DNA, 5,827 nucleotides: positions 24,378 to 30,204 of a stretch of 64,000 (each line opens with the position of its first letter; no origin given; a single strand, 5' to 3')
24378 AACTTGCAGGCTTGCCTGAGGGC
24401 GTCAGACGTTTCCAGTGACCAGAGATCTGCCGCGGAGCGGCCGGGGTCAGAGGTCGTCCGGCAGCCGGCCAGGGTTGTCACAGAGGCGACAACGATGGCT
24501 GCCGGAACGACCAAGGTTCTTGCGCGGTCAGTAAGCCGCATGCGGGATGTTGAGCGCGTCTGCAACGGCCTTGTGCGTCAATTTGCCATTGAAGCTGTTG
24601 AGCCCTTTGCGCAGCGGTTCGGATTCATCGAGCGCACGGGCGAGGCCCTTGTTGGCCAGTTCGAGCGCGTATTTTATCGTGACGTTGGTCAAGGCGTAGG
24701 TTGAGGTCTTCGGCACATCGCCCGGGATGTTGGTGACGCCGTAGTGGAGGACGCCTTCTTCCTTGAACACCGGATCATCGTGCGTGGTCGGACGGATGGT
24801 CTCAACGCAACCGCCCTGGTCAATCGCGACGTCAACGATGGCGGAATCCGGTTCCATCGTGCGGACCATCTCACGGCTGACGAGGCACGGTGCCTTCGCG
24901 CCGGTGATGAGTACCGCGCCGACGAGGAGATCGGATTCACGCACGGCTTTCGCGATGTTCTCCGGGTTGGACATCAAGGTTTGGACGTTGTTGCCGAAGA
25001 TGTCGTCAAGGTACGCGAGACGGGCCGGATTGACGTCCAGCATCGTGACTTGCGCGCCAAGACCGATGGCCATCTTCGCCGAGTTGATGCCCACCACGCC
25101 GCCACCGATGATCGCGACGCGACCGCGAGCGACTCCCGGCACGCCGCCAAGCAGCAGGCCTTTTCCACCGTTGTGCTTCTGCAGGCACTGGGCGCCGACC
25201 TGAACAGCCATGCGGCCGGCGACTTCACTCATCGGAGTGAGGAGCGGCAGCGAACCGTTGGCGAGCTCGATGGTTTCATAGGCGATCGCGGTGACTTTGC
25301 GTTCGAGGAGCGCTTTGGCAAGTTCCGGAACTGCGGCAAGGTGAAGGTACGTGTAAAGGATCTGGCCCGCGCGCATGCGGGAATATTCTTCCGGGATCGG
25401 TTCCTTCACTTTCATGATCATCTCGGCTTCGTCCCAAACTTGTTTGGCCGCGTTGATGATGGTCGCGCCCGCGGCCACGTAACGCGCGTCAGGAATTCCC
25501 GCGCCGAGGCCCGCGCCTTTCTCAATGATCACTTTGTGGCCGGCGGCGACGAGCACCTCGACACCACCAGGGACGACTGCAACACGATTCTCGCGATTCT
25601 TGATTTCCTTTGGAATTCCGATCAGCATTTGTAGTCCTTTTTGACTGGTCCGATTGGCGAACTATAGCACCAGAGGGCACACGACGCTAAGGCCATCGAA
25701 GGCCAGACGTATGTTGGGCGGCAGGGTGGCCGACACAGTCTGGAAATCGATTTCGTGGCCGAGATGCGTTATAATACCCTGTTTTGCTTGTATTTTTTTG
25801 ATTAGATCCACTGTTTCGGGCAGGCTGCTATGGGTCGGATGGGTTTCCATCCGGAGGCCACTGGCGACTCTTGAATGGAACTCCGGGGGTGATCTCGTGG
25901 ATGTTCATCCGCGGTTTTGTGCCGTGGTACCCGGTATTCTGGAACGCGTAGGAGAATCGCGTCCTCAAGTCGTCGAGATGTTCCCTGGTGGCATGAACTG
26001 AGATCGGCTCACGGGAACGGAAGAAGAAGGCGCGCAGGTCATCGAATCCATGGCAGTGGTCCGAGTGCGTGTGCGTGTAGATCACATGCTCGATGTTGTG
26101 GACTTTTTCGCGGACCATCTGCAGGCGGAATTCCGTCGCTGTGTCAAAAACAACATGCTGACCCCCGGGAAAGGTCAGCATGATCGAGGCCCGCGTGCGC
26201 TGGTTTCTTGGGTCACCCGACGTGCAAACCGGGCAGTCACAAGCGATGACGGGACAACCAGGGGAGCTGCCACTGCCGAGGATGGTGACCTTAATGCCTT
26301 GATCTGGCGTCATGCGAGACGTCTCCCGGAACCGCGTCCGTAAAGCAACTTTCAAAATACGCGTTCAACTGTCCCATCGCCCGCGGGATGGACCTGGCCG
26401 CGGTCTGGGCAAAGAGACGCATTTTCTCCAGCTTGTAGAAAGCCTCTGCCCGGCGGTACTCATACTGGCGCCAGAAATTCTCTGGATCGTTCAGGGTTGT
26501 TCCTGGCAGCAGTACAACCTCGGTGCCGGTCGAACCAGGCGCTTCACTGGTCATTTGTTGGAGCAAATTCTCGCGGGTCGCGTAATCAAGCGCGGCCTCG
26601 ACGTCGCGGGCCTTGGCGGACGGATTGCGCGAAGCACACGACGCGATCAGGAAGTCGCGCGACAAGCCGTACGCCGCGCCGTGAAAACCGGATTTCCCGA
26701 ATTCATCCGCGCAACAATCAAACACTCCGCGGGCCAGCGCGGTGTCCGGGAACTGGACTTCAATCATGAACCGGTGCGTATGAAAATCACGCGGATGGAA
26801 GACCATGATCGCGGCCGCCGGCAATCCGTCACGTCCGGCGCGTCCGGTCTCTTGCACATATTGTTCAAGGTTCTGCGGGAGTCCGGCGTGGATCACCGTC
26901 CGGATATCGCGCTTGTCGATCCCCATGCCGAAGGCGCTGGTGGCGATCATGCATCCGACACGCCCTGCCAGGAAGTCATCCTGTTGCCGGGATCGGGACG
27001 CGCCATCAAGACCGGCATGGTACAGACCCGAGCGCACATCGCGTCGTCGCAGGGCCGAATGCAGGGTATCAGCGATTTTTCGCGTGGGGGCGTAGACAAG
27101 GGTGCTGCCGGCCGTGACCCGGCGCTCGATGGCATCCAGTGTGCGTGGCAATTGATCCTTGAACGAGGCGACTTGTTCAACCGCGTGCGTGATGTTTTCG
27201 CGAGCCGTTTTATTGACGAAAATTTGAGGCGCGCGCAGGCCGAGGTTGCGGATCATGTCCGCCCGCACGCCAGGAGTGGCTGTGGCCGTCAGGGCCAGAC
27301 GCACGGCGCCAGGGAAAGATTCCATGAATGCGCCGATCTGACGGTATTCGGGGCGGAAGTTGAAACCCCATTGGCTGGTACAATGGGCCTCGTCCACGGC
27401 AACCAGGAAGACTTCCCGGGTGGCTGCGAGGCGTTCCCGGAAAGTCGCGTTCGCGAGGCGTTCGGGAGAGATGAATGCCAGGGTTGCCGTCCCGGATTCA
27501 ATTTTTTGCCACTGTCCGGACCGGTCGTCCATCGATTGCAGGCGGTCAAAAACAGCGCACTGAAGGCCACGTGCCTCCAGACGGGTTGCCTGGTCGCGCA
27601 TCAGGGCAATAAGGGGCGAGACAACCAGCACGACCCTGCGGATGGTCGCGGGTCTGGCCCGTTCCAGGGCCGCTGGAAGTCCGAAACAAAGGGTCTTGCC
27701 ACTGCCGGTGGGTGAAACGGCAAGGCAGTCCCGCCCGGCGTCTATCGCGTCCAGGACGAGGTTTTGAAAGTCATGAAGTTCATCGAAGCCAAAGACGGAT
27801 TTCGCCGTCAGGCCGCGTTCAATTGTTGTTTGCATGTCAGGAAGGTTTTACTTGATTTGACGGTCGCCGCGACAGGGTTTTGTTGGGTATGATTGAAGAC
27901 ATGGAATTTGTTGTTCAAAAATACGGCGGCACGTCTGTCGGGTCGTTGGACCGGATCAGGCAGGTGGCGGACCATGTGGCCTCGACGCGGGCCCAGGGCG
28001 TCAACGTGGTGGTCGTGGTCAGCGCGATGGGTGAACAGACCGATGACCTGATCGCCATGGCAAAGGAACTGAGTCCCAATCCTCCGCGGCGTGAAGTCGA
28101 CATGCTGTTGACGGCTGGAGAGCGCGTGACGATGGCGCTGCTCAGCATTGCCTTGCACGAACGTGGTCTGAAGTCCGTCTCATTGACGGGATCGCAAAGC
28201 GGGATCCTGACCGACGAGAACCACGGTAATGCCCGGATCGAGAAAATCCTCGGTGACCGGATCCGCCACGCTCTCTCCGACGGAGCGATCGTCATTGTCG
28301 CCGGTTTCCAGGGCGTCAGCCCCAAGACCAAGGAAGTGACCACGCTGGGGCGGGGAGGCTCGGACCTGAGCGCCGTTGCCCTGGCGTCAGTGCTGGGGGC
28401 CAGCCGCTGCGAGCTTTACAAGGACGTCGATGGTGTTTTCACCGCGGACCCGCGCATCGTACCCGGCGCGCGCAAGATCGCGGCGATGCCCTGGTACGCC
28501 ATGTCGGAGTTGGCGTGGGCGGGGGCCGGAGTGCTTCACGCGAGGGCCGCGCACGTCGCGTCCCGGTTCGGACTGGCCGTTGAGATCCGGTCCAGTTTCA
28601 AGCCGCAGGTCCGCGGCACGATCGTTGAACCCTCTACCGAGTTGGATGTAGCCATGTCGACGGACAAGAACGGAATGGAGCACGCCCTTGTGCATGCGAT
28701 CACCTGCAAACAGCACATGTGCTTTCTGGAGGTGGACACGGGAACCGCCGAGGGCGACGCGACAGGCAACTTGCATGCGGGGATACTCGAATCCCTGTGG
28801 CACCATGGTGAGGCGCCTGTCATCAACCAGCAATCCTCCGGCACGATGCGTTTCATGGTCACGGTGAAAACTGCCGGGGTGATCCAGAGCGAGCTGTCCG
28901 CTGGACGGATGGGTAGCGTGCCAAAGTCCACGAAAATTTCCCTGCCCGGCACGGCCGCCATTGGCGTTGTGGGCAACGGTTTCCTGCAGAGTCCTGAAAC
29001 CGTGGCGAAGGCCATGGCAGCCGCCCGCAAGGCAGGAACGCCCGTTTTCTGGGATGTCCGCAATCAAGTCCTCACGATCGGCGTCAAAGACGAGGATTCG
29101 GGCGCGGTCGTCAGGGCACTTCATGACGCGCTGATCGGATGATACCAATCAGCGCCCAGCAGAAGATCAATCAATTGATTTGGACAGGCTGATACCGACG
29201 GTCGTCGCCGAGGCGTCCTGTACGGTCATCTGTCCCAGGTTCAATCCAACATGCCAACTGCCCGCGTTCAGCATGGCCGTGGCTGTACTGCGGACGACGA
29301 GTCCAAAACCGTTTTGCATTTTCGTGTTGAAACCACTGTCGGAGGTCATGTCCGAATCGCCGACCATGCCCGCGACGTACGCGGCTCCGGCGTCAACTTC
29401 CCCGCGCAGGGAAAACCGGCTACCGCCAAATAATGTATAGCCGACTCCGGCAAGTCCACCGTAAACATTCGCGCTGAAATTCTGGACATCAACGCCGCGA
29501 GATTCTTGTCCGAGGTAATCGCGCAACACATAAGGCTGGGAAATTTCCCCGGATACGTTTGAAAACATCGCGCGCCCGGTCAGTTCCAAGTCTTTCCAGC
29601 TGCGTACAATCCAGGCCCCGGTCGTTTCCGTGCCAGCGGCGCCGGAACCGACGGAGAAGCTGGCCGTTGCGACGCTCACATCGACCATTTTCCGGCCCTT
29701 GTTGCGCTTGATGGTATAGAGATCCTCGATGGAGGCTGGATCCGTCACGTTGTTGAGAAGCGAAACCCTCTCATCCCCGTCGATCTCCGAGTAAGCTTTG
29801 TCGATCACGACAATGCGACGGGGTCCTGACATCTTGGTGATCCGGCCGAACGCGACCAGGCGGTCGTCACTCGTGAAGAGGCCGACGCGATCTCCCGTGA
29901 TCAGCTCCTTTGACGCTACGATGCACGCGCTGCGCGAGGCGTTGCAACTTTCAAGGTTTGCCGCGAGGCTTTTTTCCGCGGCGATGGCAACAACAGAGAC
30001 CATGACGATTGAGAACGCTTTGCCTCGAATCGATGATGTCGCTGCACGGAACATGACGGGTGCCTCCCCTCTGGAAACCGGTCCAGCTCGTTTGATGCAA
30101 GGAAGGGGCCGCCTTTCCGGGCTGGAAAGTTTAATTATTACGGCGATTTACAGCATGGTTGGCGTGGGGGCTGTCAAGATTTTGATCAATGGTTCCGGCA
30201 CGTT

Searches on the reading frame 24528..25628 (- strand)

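Call 18: search_protein_families(library=pfam, proteins=[window:24528-25628:-], max_evalue=0.0001)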
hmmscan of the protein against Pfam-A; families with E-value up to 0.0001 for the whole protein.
window:24528-25628:- (366 aa): 4 families
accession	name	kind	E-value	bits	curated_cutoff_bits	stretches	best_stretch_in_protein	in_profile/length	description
PF01262.27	AlaDh_PNT_C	-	3.6e-87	291.7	23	1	141-353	1-214/214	Alanine dehydrogenase/PNT, C-terminal domain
PF05222.21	AlaDh_PNT_N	-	1.4e-50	171.5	30.4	1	4-137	1-136/136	Alanine dehydrogenase/PNT, N-terminal domain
PF07992.20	Pyr_redox_2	-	1.5e-08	34.9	26.1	1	62-220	57-194/291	Pyridine nucleotide-disulphide oxidoreductase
PF00070.33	Pyr_redox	-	1.2e-06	29.4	22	1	170-221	1-52/82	Pyridine nucleotide-disulphide oxidoreductase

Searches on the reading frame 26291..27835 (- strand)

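Call 18: search_protein_families(library=pfam, proteins=[window:26291-27835:-], max_evalue=0.0001)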
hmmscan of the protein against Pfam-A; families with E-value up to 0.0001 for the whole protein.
window:26291-27835:- (514 aa): 3 families
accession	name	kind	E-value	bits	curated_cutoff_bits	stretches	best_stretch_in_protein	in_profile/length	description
PF00270.35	DEAD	-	1e-28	100.6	26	1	23-187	3-161/167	DEAD/DEAH box helicase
PF00271.37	Helicase_C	-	7.8e-18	65.2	23.5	1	238-337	11-110/110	Helicase conserved C-terminal domain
PF04851.21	ResIII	-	2.2e-10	41.1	22.5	1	33-186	22-162/164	Type III restriction enzyme, res subunit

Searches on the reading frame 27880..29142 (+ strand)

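Call 18: search_protein_families(library=pfam, proteins=[window:27880-29142:+], max_evalue=0.0001)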
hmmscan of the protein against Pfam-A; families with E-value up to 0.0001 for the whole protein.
window:27880-29142:+ (420 aa): 1 family
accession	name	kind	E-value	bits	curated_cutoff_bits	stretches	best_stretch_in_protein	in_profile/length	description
PF00696.33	AA_kinase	-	9.8e-47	160.1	24.9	1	10-237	2-233/234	Amino acid kinase family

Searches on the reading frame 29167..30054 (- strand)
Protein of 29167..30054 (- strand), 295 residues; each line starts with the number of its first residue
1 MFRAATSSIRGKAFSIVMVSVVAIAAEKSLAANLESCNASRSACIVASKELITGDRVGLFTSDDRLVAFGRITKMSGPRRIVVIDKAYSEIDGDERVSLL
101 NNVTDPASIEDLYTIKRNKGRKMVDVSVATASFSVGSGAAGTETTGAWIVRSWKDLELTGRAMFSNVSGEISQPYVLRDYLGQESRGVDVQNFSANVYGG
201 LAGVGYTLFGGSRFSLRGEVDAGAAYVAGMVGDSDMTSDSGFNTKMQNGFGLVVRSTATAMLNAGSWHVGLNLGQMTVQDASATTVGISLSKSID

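Call 18: search_protein_families(library=pfam, proteins=[window:29167-30054:-], max_evalue=0.0001)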
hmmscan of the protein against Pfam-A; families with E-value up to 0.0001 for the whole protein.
window:29167-30054:- (295 aa): 0 families

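Call 38: search_protein_families(library=pfam, proteins=[window:29167-30054:-], max_evalue=10)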
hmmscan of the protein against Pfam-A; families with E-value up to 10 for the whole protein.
window:29167-30054:- (295 aa): 1 family
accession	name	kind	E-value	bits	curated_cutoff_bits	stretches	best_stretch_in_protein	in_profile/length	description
PF12426.13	DUF3674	-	0.17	12.4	22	1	163-185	13-38/41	RNA dependent RNA polymerase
